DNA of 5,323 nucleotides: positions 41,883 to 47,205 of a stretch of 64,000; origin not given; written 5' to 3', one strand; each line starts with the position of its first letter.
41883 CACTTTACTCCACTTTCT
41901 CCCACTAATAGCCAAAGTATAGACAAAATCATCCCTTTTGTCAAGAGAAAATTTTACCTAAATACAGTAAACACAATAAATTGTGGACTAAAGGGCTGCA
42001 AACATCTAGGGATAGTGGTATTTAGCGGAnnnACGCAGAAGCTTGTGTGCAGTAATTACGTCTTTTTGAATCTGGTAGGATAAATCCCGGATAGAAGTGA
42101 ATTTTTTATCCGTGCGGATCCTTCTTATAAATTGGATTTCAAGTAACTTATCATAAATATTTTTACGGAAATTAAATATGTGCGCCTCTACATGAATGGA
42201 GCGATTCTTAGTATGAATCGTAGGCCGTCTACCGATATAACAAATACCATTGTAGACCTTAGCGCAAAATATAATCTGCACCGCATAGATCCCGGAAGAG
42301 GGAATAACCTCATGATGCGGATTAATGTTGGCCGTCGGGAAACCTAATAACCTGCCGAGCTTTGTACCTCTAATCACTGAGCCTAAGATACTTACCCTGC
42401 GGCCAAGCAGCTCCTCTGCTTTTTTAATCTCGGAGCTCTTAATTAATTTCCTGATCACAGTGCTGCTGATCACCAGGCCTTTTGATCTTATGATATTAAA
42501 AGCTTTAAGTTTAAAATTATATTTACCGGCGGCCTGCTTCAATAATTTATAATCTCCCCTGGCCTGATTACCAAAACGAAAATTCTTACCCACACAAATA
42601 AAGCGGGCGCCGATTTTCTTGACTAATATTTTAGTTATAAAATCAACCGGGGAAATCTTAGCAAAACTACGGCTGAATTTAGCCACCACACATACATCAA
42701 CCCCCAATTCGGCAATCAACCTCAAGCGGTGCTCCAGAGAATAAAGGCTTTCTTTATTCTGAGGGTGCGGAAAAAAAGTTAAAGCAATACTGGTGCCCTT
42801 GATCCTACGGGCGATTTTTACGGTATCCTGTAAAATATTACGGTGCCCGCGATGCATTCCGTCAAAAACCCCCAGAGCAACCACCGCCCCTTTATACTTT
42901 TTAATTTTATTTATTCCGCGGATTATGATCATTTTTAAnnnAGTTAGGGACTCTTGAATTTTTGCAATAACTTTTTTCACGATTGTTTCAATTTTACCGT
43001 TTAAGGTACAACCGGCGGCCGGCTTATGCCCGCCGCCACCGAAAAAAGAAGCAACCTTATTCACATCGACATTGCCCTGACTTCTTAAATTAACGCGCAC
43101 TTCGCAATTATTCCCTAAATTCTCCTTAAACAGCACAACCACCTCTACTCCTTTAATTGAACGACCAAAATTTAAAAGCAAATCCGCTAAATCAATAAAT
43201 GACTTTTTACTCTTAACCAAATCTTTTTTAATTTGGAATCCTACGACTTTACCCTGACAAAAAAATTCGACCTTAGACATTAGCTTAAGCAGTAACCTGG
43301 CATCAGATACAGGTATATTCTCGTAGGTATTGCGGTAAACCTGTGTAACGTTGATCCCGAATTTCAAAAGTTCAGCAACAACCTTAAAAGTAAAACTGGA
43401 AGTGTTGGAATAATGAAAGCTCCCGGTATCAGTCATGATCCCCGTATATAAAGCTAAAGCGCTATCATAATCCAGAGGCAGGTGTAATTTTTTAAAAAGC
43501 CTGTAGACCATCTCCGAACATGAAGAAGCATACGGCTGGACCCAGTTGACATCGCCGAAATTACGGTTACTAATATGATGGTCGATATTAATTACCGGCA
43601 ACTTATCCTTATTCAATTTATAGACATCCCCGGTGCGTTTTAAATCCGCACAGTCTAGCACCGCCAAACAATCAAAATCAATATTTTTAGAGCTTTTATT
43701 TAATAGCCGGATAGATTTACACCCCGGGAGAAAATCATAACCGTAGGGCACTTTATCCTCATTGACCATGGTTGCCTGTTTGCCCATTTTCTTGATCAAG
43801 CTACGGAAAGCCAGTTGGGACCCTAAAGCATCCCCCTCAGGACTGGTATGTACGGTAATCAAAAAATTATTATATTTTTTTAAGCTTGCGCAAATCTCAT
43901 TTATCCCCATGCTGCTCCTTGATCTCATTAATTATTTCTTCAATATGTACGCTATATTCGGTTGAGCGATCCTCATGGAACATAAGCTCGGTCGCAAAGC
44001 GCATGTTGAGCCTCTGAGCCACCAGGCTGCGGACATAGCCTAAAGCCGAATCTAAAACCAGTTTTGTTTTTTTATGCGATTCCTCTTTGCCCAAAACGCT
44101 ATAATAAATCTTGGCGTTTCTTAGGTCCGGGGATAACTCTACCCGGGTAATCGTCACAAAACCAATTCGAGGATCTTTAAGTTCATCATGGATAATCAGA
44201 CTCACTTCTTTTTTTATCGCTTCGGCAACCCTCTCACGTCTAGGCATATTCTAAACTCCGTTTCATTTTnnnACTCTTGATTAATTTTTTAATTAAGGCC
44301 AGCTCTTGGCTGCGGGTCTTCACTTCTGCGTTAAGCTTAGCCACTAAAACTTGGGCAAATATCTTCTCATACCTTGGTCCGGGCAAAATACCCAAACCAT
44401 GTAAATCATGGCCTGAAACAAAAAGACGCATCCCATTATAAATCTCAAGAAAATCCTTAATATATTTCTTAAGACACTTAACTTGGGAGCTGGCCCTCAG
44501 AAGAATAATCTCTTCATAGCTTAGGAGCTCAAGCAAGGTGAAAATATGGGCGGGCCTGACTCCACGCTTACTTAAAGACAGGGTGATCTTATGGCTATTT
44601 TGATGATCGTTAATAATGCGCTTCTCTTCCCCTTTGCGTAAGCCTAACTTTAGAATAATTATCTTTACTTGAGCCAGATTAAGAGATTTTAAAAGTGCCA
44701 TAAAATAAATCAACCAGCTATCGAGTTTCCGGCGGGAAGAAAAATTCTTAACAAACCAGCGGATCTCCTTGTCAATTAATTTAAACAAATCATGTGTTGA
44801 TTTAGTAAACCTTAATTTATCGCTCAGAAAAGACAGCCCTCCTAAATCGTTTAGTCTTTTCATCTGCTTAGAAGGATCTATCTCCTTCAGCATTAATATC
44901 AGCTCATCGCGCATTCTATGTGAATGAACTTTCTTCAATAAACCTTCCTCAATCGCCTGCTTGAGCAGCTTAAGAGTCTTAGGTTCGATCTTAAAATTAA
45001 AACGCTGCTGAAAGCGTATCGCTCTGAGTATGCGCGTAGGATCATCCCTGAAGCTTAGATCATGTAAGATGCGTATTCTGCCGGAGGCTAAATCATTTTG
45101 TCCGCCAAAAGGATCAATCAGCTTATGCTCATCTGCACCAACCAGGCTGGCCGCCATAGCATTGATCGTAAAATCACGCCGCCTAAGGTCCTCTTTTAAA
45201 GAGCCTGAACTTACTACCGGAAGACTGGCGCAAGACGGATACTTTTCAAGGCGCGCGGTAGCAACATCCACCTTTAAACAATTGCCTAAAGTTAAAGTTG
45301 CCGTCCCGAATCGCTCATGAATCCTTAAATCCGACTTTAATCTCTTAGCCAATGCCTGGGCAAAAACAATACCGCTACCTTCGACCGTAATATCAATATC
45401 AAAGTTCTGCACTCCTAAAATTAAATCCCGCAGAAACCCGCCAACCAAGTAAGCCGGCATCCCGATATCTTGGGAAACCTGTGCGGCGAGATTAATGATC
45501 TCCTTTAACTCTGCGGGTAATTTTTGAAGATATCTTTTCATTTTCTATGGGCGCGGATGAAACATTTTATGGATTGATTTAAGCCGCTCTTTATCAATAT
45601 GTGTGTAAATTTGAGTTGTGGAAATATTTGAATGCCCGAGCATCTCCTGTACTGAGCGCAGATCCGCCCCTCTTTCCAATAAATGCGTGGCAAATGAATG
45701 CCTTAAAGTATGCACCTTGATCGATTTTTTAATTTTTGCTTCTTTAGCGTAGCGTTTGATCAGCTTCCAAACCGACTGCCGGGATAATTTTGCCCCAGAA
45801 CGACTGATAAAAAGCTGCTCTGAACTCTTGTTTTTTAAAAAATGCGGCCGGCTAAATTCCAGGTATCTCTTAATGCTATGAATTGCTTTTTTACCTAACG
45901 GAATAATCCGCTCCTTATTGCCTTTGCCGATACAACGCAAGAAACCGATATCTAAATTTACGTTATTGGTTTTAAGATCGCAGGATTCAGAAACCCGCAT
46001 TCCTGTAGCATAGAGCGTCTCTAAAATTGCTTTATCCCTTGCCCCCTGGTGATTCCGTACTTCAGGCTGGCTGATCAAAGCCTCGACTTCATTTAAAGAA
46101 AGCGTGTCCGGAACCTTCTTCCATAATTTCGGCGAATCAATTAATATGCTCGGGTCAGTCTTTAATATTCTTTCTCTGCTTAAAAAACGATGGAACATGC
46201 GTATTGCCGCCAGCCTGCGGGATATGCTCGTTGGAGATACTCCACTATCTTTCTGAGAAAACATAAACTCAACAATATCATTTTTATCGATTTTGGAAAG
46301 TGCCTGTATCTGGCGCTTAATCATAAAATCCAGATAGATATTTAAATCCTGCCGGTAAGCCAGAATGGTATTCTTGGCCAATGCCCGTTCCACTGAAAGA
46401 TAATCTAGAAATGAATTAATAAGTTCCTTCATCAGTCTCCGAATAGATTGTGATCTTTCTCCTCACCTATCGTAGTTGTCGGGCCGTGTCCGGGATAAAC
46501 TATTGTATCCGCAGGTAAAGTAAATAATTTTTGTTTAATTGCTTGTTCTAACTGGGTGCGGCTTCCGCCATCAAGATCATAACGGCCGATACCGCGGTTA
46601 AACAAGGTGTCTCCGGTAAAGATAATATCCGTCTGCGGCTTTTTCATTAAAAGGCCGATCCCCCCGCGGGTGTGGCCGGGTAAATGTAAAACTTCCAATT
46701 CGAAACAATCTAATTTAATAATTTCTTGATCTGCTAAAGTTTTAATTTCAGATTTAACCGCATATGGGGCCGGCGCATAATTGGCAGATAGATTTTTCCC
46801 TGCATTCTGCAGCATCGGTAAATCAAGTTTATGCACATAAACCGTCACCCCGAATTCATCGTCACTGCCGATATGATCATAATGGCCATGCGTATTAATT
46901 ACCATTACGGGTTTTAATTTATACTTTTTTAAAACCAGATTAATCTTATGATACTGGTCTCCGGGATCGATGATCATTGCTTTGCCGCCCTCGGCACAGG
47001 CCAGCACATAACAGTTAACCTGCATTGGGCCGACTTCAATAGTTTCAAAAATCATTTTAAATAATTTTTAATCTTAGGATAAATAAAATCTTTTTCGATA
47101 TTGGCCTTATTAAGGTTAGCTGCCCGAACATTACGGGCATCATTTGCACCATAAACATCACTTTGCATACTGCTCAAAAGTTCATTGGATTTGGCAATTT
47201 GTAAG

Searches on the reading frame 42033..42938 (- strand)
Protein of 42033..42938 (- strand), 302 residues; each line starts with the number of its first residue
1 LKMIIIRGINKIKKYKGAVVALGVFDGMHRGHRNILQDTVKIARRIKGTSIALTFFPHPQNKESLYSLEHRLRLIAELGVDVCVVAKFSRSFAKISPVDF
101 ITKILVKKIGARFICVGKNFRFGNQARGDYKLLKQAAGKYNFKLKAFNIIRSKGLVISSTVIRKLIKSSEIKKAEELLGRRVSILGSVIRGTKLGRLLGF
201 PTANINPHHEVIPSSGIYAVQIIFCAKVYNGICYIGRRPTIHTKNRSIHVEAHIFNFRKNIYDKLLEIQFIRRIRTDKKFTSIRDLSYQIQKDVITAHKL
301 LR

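Call 62: search_protein_families(library=ncbifam, proteins=[window:42033-42938:-], max_evalue=0.00001)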
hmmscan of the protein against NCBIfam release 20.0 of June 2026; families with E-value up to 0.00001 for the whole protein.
window:42033-42938:- (302 aa): 10 families
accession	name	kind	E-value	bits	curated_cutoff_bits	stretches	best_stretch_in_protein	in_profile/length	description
NF004160.0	PRK05627.1-3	equivalog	3.9e-85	285.4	295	1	13-301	12-319/325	bifunctional riboflavin kinase/FAD synthetase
NF004163.0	PRK05627.1-6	equivalog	2.5e-78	263.4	315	1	3-301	1-307/313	bifunctional riboflavin kinase/FAD synthetase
NF004159.0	PRK05627.1-2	equivalog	3e-75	253.3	306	1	4-301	3-307/326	bifunctional riboflavin kinase/FAD synthetase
NF004162.0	PRK05627.1-5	equivalog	3e-74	250.2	241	1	10-300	7-298/304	bifunctional riboflavin kinase/FAD synthetase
TIGR00083.1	ribF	equivalog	4.6e-74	249.4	184.35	1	20-301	2-289/290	riboflavin biosynthesis protein RibF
NF004161.0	PRK05627.1-4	equivalog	5.1e-68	229.5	461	1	13-300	15-310/324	bifunctional riboflavin kinase/FAD synthetase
NF004158.0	PRK05627.1-1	equivalog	4.3e-54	183.9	396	1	2-298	2-301/304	bifunctional riboflavin kinase/FAD synthetase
NF045965.1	RibF_rel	equivalog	9.7e-30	103.9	200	1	10-283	6-266/279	FAD synthase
NF005518.0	PRK07143.1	equivalog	9.9e-25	87.5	232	1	11-292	10-271/281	hypothetical protein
TIGR00125.1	cyt_tran_rel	domain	1.8e-06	28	27.7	1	19-77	2-58/65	adenylyltransferase/cytidyltransferase family protein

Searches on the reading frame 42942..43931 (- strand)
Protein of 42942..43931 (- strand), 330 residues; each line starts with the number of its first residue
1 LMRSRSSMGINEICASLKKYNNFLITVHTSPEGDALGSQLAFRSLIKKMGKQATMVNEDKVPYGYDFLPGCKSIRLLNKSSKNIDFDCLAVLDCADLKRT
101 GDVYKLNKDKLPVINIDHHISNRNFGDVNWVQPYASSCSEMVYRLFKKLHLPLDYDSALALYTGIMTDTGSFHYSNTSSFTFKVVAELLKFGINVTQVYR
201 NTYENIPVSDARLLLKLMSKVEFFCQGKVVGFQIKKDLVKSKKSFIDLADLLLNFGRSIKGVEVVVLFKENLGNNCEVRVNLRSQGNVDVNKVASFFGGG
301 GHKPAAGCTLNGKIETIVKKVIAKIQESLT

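Call 62: search_protein_families(library=ncbifam, proteins=[window:42942-43931:-], max_evalue=0.00001)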
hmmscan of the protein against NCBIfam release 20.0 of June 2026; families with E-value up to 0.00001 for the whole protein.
window:42942-43931:- (330 aa): 3 families
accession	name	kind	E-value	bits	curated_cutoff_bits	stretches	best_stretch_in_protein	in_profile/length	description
NF053633.1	OlncasPapPhNrnA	equivalog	4.4e-41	140.8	350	1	10-327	6-313/317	bifunctional oligoribonuclease/PAP phosphatase NrnA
NF011110.0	PRK14538.1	equivalog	5.6e-20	71.1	707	1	12-320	359-673/838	putative bifunctional signaling protein/50S ribosomal protein L9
NF041569.1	A-tRNAntase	equivalog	3.7e-07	28.8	1440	1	25-328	4-300/880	A-adding tRNA nucleotidyltransferase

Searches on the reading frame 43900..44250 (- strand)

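Call 62: search_protein_families(library=ncbifam, proteins=[window:43900-44250:-], max_evalue=0.00001)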
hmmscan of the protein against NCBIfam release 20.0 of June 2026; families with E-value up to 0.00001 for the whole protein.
window:43900-44250:- (117 aa): 8 families
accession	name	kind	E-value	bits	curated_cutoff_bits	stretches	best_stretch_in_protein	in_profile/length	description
NF010388.0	PRK13815.1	equivalog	1.9e-34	118.2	167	1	4-116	4-116/122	ribosome-binding factor A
TIGR00082.1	rbfA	equivalog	1.5e-29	102.8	51.15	1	4-112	6-114/115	30S ribosome-binding factor RbfA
NF010391.0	PRK13818.1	equivalog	4.4e-22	78.6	206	1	4-116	4-117/121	ribosome-binding factor A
NF010389.0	PRK13816.1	equivalog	2.7e-19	69.4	196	1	4-109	4-117/131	ribosome-binding factor A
NF010390.0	PRK13817.1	equivalog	6.3e-18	65.3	236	1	4-109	4-108/119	ribosome-binding factor A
NF001802.0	PRK00521.2-5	equivalog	2.6e-17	62.9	142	1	4-109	18-125/144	30S ribosome-binding factor RbfA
NF001806.0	PRK00521.3-4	equivalog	2.5e-08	34.3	136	1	10-114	11-116/118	30S ribosome-binding factor RbfA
NF001799.0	PRK00521.2-2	equivalog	5.6e-07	29.7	151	1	6-109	13-119/120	30S ribosome-binding factor RbfA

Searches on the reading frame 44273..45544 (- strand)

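Call 62: search_protein_families(library=ncbifam, proteins=[window:44273-45544:-], max_evalue=0.00001)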
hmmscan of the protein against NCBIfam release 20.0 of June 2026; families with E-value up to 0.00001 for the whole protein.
window:44273-45544:- (424 aa): 9 families
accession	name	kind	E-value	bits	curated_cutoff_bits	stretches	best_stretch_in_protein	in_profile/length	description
NF041569.1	A-tRNAntase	equivalog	7.8e-94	315.6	1440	1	7-423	458-878/880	A-adding tRNA nucleotidyltransferase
NF009814.0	PRK13299.1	equivalog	1.8e-33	116.2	290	1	25-415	17-386/396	CCA tRNA nucleotidyltransferase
TIGR02692.1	tRNA_CCA_actino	equivalog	1.6e-31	109.5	438.8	1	12-231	11-230/466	CCA tRNA nucleotidyltransferase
NF008137.0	PRK10885.1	equivalog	1.3e-28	99.9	451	1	115-243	83-209/409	multifunctional CCA addition/repair protein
TIGR01942.1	pcnB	subfamily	4.2e-28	98.3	305.65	1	26-235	27-232/425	polynucleotide adenylyltransferase PcnB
NF009813.0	PRK13298.1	equivalog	2.9e-20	72.6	606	1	113-253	81-219/417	tRNA CCA-pyrophosphorylase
NF009812.0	PRK13297.1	equivalog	8.7e-20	71.2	624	1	27-245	10-220/364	tRNA CCA-pyrophosphorylase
NF009811.0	PRK13296.1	equivalog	4.4e-19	68.6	469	1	29-234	1-198/360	CCA tRNA nucleotidyltransferase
NF008634.1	PRK11623.1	equivalog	1.1e-17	63.8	702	1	27-221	59-260/469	polynucleotide adenylyltransferase PcnB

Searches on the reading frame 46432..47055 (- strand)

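Call 62: search_protein_families(library=ncbifam, proteins=[window:46432-47055:-], max_evalue=0.00001)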
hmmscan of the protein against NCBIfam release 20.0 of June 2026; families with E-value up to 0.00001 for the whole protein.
window:46432-47055:- (207 aa): 11 families
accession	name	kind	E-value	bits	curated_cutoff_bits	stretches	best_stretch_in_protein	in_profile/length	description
TIGR03413.1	GSH_gloB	equivalog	1.9e-23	83.1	200.8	1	16-193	13-167/248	hydroxyacylglutathione hydrolase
NF007597.0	PRK10241.1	equivalog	2.9e-16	59.5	421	1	18-191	16-166/251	hydroxyacylglutathione hydrolase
NF012229.1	bla_class_B_core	domain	5.8e-14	52.5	100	1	13-134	13-135/139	metallo-beta-lactamase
NF033105.1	bla_subclass_B3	equivalog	1e-10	41.4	240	1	51-139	64-157/257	subclass B3 metallo-beta-lactamase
NF041804.1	MBL_fold_SolJ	exception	2e-09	37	350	1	10-191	15-179/224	solanimycin biosynthesis MBL-fold hydrolase SolJ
NF040641.1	bifunc_ST_SDO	equivalog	8.5e-08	31.5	625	1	105-191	260-343/423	bifunctional sulfur transferase/dioxygenase Blh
NF012101.1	blaGOB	exception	2.1e-07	30.5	560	1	50-137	91-184/290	GOB family subclass B3 metallo-beta-lactamase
NF000427.2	blaCAU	exception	2.9e-07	30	500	1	39-133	55-154/262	CAU/MBL1b family subclass B3 metallo-beta-lactamase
TIGR04558.1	SoxH_rel_PQQ_1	hypoth_equivalog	7.9e-07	28.4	300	1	14-195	35-218/285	quinoprotein relay system zinc metallohydrolase 1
NF000454.2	blaCPS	exception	3.7e-06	26.8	620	1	8-138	47-185/290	CPS family subclass B3 metallo-beta-lactamase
NF000457.2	blaPEDO-1_fam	exception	5.4e-06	26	550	1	7-139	46-186/286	PEDO-1 family subclass B3 metallo-beta-lactamase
